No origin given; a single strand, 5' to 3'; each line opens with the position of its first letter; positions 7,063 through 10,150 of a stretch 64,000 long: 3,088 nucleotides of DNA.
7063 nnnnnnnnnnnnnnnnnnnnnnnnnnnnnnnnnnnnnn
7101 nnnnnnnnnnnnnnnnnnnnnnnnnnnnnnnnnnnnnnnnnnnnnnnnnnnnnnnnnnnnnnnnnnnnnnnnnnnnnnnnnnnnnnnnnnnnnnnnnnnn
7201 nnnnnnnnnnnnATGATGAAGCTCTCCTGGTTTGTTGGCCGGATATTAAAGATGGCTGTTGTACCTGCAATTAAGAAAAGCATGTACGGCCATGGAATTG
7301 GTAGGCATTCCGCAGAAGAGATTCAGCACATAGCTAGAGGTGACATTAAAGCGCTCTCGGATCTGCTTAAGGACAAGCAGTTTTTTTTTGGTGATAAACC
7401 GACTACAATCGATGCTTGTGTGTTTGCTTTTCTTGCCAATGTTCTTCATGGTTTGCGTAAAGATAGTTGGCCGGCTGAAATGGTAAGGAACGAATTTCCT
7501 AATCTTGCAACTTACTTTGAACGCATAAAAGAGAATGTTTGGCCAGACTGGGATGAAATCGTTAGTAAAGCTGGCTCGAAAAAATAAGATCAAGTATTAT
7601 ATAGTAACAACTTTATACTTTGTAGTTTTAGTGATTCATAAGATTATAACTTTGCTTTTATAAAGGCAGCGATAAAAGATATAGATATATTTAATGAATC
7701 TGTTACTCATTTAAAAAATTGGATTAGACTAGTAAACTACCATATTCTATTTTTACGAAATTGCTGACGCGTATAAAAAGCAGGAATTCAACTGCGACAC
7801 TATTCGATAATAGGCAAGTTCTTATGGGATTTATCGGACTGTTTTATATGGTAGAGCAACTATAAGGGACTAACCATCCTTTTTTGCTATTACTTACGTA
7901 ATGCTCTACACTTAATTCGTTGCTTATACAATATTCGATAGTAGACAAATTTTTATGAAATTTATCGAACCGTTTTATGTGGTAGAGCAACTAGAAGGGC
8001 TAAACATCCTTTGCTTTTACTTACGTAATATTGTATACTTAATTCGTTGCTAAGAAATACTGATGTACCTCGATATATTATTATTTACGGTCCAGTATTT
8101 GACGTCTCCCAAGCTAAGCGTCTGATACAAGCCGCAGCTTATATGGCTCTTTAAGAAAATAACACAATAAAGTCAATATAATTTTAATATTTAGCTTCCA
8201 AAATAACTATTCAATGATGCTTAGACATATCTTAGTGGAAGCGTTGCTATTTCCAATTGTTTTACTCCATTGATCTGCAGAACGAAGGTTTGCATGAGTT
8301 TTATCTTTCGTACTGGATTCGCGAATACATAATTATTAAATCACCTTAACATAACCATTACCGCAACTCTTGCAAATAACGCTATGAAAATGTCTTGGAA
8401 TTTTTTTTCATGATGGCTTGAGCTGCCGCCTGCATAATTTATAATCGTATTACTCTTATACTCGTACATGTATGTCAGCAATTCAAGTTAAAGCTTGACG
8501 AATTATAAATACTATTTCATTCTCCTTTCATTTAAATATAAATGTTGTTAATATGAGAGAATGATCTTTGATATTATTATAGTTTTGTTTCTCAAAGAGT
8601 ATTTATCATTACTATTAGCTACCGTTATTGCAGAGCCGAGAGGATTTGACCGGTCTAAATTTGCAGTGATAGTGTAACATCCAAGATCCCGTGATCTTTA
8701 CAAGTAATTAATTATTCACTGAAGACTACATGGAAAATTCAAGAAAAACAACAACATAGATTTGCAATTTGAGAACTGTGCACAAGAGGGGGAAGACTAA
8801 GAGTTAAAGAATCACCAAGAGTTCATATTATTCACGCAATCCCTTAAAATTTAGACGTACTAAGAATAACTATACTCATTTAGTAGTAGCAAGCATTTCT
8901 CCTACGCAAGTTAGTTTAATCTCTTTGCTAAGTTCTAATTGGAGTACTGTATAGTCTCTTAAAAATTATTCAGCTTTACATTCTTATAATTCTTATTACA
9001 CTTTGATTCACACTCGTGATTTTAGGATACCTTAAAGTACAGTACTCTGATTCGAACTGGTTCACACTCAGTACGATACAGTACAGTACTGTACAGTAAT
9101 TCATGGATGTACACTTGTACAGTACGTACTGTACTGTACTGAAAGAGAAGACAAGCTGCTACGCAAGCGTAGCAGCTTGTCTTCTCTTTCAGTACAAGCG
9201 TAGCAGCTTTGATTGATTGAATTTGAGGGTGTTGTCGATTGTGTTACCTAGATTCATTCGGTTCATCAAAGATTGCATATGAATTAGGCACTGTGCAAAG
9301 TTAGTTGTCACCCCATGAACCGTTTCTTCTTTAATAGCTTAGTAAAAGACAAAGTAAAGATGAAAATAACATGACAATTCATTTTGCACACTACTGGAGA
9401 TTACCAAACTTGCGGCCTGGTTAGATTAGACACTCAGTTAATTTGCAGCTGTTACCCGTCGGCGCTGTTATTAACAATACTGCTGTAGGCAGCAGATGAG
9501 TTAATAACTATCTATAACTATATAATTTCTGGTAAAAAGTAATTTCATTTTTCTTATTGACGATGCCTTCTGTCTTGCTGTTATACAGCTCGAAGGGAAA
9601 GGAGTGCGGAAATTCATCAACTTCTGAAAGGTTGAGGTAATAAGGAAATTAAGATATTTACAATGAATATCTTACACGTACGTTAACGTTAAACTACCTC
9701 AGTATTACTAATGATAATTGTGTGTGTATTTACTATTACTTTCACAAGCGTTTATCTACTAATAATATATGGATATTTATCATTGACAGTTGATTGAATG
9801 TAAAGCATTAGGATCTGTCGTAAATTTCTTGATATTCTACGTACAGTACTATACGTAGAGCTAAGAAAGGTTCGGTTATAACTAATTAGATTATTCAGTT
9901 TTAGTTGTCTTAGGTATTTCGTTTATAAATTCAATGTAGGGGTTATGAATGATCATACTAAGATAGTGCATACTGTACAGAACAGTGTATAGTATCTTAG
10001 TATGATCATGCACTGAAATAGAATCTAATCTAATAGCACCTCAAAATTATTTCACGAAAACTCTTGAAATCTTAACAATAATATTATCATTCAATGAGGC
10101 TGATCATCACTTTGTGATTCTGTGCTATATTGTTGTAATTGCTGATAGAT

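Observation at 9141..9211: Perfect 24-bp hairpin abutting a GTAC array upstream of GLT1D1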

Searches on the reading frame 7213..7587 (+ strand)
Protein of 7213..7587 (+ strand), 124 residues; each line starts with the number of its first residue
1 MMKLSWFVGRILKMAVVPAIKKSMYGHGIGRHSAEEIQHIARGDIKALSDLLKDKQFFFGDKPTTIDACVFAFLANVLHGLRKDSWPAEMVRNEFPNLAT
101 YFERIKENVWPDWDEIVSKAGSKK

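Call 13: find_encoding_contigs(protein=window:7213-7587:+, flank=10000, max_places=10)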
Protein window:7213-7587:+ (124 aa): no gene with exactly this product is on record in the collection.

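Call 14: find_homologous_proteins(query=window:7213-7584:+, max_evalue=1e-10)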
Query window:7213-7584:+ (124 aa): 4 proteins with E <= 1e-10 among 8 candidates.
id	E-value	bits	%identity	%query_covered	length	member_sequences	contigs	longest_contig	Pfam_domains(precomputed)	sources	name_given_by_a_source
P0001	3.2e-78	278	100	100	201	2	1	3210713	PF14497.12,PF17172.11,PF13410.12,PF17171.10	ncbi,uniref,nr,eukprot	ncbi:uncharacterized protein TRIADDRAFT_28700 [Trichoplax adhaerens]|uniref:GST C-terminal domain-co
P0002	8.0e-65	235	85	99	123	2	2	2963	PF14497.12,PF13410.12,PF17171.10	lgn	-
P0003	1.3e-60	221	76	99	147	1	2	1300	PF13410.12,PF17171.10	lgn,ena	-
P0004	1.0e-49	186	62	96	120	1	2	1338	PF17171.10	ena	-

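Call 15: find_encoding_contigs(protein=P0001, flank=10000, max_places=10)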
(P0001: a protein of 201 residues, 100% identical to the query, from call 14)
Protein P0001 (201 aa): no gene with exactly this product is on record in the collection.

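Call 16: find_encoding_contigs(protein=P0002, flank=10000, max_places=10)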
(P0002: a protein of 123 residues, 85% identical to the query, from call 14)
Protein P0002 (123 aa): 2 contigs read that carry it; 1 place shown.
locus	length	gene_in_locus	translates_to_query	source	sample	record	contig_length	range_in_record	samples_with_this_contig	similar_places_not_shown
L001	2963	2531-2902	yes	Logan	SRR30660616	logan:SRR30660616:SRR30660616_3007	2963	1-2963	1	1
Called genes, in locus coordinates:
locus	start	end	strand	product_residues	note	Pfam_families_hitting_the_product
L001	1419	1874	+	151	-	PF17172:GST_N_4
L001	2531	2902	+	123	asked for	PF14497:GST_C_3 (weak), PF13410:GST_C_2, PF17171:GST_C_6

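Call 21: list_cluster_members(proteins=[P0001])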
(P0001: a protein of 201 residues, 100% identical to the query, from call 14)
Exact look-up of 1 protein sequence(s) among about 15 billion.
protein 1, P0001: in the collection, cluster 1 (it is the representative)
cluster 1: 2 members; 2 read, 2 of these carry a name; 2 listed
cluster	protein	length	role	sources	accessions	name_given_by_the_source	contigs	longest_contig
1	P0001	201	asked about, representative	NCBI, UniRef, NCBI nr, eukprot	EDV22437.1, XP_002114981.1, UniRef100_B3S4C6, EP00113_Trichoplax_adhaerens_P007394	uncharacterized protein TRIADDRAFT_28700 [Trichoplax adhaerens] | GST C-terminal domain-containing protein n=1 Tax=Trichoplax adhaerens TaxID=10228 ... | hypothetical protein TRIADDRAFT_28700 [Trichoplax adhaerens]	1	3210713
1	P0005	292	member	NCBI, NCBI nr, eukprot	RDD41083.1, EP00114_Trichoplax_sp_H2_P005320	Failed axon connections-like protein [Trichoplax sp. H2] | RDD41083.1 Failed axon connections-like protein [Trichoplax sp. H2]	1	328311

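Call 22: find_encoding_contigs(protein=P0005, flank=10000, max_places=5)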
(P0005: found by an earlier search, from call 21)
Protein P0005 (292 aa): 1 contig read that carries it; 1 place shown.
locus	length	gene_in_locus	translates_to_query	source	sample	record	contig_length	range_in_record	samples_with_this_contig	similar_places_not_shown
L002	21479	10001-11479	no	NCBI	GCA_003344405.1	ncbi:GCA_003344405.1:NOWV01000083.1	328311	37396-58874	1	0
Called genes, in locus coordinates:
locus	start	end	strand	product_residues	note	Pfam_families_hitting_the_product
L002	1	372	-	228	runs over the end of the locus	-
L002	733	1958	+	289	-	PF17172:GST_N_4, PF14497:GST_C_3 (faint), PF17171:GST_C_6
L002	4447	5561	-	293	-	PF17172:GST_N_4, PF17171:GST_C_6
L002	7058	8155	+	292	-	PF13417:GST_N_3 (faint), PF17172:GST_N_4, PF13410:GST_C_2 (weak), PF17171:GST_C_6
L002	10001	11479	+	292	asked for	PF17172:GST_N_4, PF13410:GST_C_2, PF14497:GST_C_3 (weak), PF17171:GST_C_6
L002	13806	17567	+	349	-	PF00534:Glycos_transf_1, PF13692:Glyco_trans_1_4, PF13524:Glyco_trans_1_2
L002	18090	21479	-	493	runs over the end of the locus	PF08154:NLE, PF23381:Beta-prop_IFT122_1st, PF23414:Beta-prop_EML_2, PF24796:WDR55, PF24807:WD40_CDC20-Fz, PF24814:WD40_Prp19, PF24817:WD40_WDHD1_1st, PF25047:Beta-prop_TEP1_2nd, +69 more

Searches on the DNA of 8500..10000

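Call 39: search_rna_families(source=window, start=8500, end=10000, threshold=evalue, max_evalue=1)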
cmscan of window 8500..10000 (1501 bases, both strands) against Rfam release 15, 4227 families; matches with E-value up to 1: 12.
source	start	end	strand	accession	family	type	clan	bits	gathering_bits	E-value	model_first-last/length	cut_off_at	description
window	9130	9201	+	RF00909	mir-883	Gene; miRNA;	-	33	85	0.00017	1-77/77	no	mir-883 microRNA precursor family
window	9129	9205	+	RF03967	mir-1270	Gene; miRNA;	-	29.8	90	0.00066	1-83/83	no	mir-1270 microRNA precursor family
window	9132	9200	-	RF03671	MIR3522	Gene; miRNA;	-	28.4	100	0.0054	1-89/89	no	MIR3522 microRNA precursor family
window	9146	9189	+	RF00840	mir-374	Gene; miRNA;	-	26.1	54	0.014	13-62/71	no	mir-374 microRNA precursor family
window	9056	9156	-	RF04241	mir-5014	Gene; miRNA;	-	25.7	101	0.014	1-123/123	no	mir-5014 microRNA precursor family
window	9068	9142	+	RF04241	mir-5014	Gene; miRNA;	-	25.7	101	0.014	1-123/123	no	mir-5014 microRNA precursor family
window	9142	9185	-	RF00840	mir-374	Gene; miRNA;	-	25.6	54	0.019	13-62/71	no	mir-374 microRNA precursor family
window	9064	9148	+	RF00682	mir-144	Gene; miRNA;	-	24.4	60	0.0084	1-78/78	no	mir-144 microRNA precursor family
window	9057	9156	-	RF04110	MIR5084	Gene; miRNA;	-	23.2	110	0.15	1-122/122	no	MIR5084 microRNA precursor family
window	9074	9139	-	RF03523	mir-4703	Gene; miRNA;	-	22.2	88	0.14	1-61/61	no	mir-4703 microRNA precursor family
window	9068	9142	+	RF04110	MIR5084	Gene; miRNA;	-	21.5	110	0.41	15-109/122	no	MIR5084 microRNA precursor family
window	9071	9141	+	RF03523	mir-4703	Gene; miRNA;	-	20.5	88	0.41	1-61/61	no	mir-4703 microRNA precursor family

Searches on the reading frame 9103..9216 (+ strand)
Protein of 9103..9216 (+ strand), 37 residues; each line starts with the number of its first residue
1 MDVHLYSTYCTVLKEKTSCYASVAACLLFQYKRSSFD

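Call 47: find_encoding_contigs(protein=window:9103-9216:+, flank=3000, max_places=6)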
Protein window:9103-9216:+ (37 aa): no gene with exactly this product is on record in the collection.

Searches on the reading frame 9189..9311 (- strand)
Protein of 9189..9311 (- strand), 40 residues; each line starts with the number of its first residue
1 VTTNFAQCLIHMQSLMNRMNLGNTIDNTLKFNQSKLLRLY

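Call 46: find_encoding_contigs(protein=window:9189-9311:-, flank=3000, max_places=6)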
Protein window:9189-9311:- (40 aa): no gene with exactly this product is on record in the collection.
